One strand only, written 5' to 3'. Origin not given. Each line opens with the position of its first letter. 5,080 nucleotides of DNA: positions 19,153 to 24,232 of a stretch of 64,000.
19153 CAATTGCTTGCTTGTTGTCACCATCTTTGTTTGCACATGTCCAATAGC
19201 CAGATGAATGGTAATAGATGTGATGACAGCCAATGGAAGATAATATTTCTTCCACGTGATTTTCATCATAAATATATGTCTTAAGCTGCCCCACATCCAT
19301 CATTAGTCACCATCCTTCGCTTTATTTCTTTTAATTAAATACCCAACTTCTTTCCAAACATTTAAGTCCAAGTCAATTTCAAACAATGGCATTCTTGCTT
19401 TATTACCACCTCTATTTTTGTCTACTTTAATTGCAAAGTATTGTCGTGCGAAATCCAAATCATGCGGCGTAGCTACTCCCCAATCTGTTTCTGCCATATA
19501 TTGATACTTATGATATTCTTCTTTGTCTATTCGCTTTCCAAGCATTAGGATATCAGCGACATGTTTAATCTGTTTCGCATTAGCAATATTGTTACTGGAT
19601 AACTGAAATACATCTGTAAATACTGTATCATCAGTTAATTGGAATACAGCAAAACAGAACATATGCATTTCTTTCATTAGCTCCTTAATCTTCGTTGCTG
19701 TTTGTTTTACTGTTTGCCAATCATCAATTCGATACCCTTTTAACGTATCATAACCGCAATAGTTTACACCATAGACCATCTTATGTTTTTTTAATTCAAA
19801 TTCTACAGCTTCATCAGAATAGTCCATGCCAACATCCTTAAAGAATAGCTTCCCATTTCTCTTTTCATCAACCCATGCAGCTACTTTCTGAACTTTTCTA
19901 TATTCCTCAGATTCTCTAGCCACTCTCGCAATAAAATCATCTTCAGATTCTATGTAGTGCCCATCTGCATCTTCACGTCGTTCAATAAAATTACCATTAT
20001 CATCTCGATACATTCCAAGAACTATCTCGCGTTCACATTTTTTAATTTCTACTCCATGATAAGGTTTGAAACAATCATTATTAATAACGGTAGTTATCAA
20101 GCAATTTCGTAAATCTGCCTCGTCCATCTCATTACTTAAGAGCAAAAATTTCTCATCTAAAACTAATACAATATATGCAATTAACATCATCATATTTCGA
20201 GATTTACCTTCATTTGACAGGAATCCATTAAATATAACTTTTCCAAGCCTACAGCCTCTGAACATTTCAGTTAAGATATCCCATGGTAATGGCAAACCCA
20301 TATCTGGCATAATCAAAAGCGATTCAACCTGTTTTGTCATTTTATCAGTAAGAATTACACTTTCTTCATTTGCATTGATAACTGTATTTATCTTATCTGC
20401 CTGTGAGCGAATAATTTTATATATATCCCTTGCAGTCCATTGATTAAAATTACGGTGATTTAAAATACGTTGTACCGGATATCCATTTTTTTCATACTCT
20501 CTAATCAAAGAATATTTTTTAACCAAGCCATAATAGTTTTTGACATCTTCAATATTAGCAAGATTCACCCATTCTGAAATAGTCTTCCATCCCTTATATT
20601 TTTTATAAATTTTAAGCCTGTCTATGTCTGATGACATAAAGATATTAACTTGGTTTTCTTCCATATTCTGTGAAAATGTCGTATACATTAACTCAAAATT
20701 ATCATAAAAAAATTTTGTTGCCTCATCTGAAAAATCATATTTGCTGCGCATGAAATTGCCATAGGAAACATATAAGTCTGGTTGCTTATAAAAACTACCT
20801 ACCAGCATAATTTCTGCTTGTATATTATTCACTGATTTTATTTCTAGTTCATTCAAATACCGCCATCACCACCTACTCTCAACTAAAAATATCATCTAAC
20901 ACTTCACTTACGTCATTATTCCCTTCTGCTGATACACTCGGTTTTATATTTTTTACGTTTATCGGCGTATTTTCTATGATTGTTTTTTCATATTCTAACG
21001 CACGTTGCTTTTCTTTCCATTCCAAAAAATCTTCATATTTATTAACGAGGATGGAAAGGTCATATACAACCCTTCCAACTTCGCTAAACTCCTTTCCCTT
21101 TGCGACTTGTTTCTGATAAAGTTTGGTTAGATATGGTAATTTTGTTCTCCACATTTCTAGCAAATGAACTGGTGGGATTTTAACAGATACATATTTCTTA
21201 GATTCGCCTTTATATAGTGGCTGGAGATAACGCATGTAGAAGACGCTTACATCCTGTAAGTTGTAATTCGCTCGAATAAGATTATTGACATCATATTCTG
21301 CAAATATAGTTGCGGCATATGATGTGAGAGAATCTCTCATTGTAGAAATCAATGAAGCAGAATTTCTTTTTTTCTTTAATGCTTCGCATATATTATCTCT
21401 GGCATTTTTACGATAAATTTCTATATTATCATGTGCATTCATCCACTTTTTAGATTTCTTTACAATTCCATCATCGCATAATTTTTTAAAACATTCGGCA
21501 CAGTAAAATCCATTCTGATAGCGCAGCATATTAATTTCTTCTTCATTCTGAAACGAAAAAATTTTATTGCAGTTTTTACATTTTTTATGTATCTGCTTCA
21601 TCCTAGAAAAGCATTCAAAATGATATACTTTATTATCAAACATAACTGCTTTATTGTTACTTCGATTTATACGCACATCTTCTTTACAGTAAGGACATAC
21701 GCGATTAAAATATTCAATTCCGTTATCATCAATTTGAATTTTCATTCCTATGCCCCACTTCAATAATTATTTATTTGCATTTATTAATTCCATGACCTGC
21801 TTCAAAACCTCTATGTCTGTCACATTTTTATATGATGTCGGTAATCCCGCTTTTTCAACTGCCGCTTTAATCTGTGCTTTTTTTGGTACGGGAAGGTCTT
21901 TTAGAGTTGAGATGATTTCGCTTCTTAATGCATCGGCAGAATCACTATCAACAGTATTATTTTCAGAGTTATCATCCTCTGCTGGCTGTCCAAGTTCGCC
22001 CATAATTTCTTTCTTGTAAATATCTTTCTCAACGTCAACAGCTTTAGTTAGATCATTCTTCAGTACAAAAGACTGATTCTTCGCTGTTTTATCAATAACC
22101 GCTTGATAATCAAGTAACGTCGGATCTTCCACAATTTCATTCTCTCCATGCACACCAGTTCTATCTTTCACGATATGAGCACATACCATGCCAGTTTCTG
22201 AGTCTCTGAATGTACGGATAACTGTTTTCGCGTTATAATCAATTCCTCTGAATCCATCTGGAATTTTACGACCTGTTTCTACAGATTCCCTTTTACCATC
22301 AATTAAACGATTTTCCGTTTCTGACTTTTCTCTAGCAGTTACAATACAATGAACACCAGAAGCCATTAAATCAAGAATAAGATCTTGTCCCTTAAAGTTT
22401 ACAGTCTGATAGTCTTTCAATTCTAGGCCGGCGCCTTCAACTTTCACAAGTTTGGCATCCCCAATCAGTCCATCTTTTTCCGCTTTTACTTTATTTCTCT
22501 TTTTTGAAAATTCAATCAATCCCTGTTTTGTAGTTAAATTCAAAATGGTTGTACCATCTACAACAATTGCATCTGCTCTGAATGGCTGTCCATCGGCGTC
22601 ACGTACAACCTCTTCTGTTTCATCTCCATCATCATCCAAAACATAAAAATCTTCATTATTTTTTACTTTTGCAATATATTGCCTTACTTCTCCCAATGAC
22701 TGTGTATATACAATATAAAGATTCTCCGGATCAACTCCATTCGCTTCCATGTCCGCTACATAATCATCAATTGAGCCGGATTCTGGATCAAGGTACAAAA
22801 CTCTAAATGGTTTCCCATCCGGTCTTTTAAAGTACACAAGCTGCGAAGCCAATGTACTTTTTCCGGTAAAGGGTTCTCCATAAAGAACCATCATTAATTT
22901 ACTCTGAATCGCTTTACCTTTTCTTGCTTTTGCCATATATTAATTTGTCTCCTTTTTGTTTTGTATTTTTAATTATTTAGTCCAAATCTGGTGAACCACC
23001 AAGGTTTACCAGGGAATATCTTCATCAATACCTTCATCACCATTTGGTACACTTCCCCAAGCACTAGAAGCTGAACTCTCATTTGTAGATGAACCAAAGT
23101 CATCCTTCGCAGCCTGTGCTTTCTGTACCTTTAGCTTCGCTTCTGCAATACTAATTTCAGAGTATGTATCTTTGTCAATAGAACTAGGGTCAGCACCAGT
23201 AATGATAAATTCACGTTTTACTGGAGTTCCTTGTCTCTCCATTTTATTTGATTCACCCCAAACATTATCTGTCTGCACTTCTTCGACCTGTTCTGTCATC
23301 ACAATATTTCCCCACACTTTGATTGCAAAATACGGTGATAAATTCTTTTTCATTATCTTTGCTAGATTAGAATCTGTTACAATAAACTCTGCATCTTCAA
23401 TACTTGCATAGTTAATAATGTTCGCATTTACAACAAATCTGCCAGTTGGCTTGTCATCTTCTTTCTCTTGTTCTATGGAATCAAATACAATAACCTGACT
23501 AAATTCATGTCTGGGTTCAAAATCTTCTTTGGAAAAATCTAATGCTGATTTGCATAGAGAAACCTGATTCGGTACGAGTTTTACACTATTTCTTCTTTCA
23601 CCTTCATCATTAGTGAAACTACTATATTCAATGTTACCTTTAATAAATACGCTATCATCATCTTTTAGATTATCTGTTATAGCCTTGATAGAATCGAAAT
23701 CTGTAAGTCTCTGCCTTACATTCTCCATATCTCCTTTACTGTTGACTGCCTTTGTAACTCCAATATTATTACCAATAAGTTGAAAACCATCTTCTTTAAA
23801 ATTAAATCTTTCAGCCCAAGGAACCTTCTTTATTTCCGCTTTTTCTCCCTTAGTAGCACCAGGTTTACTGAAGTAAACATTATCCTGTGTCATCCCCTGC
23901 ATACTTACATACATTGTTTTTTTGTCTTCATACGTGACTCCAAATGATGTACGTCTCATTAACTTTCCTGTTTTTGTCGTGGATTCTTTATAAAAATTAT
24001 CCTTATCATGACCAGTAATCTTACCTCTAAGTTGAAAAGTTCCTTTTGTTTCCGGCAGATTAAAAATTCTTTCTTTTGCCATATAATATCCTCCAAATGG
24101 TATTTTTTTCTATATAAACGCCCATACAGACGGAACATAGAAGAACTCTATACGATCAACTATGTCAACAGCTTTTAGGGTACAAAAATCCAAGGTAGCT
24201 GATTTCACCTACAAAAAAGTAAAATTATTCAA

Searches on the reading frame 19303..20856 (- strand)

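Call 41: search_protein_families(library=phrogs, proteins=[window:19303-20856:-], max_evalue=0.00001)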
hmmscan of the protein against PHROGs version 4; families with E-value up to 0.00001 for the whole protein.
window:19303-20856:- (517 aa): 2 families
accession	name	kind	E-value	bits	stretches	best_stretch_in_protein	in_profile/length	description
phrog_19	-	DNA, RNA and nucleotide metabolism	2.2e-25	90.6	1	10-505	159-582/621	DnaB-like replicative helicase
phrog_239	-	DNA, RNA and nucleotide metabolism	7.5e-06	26.1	0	168-261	325-414/801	DNA primase/helicase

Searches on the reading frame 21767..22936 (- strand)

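Call 41: search_protein_families(library=phrogs, proteins=[window:21767-22936:-], max_evalue=0.00001)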
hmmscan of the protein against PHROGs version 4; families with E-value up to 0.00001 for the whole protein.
window:21767-22936:- (389 aa): 2 families
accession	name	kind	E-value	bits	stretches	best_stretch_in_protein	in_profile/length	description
phrog_1366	-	unknown function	1.1e-18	68.8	1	1-336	2-289/307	-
phrog_124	-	DNA, RNA and nucleotide metabolism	2.2e-11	44.8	1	6-355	36-315/382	Sak4-like ssDNA annealing protein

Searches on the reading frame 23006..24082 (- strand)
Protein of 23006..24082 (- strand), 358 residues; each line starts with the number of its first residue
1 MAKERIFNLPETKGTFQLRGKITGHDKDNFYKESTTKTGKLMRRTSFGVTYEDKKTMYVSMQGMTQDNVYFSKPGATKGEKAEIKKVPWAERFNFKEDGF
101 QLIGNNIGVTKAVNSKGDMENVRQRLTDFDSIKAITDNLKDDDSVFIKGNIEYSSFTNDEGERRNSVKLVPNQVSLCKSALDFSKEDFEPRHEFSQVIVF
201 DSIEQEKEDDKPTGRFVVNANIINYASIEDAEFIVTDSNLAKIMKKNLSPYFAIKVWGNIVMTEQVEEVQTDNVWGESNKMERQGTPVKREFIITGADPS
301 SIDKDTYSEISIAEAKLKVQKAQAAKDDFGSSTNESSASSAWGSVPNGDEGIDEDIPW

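Call 41: search_protein_families(library=phrogs, proteins=[window:23006-24082:-], max_evalue=0.00001)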
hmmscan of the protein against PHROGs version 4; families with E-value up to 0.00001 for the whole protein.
window:23006-24082:- (358 aa): 1 family
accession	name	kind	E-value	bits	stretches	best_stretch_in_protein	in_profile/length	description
phrog_2367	-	unknown function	1.4e-44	153.8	1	8-357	8-324/326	-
